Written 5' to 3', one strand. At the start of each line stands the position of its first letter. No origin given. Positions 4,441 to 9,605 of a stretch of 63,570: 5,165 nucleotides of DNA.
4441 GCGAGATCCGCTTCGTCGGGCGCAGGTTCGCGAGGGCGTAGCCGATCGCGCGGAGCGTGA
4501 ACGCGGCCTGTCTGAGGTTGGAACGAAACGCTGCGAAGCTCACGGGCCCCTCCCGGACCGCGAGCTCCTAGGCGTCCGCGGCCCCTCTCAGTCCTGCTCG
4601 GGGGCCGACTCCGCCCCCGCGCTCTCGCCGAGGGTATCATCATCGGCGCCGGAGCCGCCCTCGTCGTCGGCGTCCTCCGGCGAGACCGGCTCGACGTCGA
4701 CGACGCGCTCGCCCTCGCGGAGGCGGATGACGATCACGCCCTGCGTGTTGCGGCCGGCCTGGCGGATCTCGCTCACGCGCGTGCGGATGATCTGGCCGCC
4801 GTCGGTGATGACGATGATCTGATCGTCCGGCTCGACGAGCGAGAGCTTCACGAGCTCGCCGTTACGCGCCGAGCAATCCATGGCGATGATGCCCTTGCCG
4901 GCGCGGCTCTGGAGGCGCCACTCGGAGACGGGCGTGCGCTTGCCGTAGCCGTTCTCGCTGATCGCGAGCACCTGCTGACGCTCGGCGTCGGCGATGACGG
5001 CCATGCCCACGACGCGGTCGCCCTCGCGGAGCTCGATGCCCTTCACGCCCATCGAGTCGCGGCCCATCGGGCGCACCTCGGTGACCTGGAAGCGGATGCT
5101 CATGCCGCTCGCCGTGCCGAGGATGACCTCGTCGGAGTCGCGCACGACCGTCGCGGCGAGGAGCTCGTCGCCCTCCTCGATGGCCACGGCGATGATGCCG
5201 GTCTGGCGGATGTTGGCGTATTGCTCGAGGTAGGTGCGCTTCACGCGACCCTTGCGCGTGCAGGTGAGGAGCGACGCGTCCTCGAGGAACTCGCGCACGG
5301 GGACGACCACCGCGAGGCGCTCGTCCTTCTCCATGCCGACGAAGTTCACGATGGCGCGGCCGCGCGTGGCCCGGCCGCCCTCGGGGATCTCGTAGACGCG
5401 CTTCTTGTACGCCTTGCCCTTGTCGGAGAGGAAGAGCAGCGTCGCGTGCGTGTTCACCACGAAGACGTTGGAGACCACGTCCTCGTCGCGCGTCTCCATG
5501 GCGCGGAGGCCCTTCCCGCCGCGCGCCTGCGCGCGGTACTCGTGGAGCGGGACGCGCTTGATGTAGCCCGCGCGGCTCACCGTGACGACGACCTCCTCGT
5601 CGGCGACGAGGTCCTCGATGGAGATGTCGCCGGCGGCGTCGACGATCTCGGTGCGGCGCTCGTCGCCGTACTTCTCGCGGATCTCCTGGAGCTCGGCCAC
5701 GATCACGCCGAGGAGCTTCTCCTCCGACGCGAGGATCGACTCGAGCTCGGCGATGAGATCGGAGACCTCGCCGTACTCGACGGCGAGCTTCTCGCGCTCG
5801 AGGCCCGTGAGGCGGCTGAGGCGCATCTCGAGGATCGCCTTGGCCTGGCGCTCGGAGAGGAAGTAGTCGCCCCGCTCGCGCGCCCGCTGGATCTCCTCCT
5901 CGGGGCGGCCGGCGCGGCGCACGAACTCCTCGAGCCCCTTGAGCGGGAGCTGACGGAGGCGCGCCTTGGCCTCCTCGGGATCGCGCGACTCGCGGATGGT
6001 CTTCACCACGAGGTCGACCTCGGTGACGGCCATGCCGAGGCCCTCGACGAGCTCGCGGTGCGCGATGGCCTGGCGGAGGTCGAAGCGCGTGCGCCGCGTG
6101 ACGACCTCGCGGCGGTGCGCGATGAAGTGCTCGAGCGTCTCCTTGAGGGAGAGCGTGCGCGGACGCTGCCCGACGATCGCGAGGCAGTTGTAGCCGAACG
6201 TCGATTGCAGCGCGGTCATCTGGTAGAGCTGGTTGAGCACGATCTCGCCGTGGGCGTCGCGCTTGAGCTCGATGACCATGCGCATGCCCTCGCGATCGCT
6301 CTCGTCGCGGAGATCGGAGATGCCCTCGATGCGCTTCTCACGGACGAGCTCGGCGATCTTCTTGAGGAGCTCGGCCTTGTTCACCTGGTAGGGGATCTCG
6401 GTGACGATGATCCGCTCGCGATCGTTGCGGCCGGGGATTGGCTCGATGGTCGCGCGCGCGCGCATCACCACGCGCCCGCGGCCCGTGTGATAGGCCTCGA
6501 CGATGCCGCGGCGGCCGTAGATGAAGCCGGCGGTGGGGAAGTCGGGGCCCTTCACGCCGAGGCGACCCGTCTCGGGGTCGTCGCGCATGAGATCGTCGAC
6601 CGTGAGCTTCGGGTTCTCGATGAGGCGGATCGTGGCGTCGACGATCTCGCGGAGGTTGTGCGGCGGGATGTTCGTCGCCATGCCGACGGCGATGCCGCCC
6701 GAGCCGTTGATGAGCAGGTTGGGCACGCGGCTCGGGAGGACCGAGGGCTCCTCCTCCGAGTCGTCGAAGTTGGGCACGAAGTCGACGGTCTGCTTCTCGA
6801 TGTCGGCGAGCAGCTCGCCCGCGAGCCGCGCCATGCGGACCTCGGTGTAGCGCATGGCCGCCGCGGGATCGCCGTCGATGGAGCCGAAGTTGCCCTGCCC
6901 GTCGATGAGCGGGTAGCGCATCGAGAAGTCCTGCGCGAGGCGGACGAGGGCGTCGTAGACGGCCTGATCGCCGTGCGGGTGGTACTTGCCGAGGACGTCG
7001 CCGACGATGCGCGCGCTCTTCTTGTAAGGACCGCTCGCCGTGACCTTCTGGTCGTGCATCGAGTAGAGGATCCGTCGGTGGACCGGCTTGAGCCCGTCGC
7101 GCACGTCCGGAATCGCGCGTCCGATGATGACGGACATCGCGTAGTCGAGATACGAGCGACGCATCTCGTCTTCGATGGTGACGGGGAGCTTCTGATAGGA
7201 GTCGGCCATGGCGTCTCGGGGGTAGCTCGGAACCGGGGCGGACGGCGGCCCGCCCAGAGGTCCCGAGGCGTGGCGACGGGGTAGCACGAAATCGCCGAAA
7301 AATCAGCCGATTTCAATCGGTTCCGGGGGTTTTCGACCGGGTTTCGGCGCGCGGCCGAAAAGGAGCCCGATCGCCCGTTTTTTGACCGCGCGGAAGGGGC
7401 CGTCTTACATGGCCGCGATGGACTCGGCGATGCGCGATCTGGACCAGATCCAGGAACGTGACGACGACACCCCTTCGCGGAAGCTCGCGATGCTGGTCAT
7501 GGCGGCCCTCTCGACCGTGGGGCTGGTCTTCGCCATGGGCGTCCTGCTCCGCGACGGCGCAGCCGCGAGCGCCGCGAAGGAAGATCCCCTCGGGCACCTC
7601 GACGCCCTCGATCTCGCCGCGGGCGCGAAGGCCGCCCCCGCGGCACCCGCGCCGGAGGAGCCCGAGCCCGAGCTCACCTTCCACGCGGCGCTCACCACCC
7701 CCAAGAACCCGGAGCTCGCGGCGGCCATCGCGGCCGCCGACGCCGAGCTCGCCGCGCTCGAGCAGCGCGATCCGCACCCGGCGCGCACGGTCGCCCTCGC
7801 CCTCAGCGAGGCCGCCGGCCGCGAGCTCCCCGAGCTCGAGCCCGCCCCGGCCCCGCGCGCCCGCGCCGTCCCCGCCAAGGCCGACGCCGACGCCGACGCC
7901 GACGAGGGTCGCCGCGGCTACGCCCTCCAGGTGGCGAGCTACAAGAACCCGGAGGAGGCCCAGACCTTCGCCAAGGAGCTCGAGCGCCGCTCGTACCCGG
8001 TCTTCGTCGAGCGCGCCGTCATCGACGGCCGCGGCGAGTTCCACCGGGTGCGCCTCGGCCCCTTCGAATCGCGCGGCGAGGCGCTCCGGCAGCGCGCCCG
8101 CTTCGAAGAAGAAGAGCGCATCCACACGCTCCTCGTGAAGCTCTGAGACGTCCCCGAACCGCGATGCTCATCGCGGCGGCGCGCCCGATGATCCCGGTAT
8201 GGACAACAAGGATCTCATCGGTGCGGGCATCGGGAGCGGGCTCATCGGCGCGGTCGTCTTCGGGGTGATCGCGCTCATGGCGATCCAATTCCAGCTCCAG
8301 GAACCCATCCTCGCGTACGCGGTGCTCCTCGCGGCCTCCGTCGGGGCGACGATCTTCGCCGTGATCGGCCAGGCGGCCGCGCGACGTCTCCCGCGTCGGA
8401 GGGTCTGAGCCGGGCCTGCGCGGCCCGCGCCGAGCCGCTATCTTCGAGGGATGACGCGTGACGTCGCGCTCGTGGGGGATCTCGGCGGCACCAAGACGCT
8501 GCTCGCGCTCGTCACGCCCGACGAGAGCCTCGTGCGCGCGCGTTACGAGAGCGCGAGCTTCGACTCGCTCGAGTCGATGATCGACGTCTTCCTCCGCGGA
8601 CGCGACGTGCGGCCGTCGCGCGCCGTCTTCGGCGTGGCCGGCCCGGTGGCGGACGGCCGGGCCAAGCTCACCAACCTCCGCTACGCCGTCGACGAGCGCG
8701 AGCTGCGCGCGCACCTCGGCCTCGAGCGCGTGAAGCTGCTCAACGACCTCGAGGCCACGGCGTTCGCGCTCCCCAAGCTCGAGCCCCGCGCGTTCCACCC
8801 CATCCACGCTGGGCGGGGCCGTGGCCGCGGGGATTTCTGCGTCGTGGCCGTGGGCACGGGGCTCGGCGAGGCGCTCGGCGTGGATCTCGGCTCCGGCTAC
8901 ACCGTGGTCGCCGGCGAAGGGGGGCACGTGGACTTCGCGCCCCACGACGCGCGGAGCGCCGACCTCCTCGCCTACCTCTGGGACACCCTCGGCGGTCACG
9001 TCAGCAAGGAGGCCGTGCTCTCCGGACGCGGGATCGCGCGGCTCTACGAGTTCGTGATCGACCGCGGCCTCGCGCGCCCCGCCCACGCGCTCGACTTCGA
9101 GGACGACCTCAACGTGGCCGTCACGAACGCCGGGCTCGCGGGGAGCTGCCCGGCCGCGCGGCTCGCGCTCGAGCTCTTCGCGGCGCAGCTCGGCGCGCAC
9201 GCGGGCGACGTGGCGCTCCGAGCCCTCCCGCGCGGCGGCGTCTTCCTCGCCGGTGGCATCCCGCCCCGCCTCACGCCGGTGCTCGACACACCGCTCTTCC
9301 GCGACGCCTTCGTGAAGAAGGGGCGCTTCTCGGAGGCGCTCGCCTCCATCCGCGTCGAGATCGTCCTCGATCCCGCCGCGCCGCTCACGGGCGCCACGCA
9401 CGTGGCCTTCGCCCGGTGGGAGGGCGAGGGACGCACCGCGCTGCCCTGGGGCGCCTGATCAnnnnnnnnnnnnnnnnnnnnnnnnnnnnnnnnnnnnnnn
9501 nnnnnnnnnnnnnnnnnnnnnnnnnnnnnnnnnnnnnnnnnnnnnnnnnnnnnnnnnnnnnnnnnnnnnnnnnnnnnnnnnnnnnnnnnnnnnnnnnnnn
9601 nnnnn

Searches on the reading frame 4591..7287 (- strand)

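Call 66: search_protein_families(library=pfam, proteins=[window:4591-7287:-], max_evalue=0.0001)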
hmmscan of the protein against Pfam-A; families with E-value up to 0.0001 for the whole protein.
window:4591-7287:- (899 aa): 2 families
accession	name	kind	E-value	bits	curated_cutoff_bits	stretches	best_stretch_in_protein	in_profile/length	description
PF00521.26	DNA_topoisoIV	-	2.9e-158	527.7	31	1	57-534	1-432/432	DNA gyrase/topoisomerase IV, subunit A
PF03989.18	DNA_gyraseA_C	-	4.2e-74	244.2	27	6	822-869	1-48/48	DNA gyrase C-terminal domain, beta-propeller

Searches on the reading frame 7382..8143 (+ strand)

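Call 66: search_protein_families(library=pfam, proteins=[window:7382-8143:+], max_evalue=0.0001)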
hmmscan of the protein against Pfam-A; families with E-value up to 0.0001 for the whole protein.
window:7382-8143:+ (254 aa): 1 family
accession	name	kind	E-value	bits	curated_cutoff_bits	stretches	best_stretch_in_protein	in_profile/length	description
PF05036.18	SPOR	-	4.5e-16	59.4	21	1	178-242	3-65/76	SPOR domain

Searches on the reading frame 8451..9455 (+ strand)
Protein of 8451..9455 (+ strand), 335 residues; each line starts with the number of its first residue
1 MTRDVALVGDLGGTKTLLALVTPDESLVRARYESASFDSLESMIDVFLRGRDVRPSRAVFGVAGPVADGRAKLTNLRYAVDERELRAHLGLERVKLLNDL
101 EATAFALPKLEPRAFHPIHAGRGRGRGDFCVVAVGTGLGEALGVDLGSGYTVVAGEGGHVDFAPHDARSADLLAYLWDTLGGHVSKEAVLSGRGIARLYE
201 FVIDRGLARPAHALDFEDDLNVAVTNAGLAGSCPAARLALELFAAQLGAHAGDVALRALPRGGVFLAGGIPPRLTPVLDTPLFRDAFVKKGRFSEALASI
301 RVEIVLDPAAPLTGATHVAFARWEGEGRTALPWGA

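Call 66: search_protein_families(library=pfam, proteins=[window:8451-9455:+], max_evalue=0.0001)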
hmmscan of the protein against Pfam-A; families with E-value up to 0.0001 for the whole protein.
window:8451-9455:+ (335 aa): 1 family
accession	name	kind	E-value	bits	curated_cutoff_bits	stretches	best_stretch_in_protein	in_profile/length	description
PF02685.22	Glucokinase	-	2.2e-88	296.7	22.1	1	7-319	1-311/314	Glucokinase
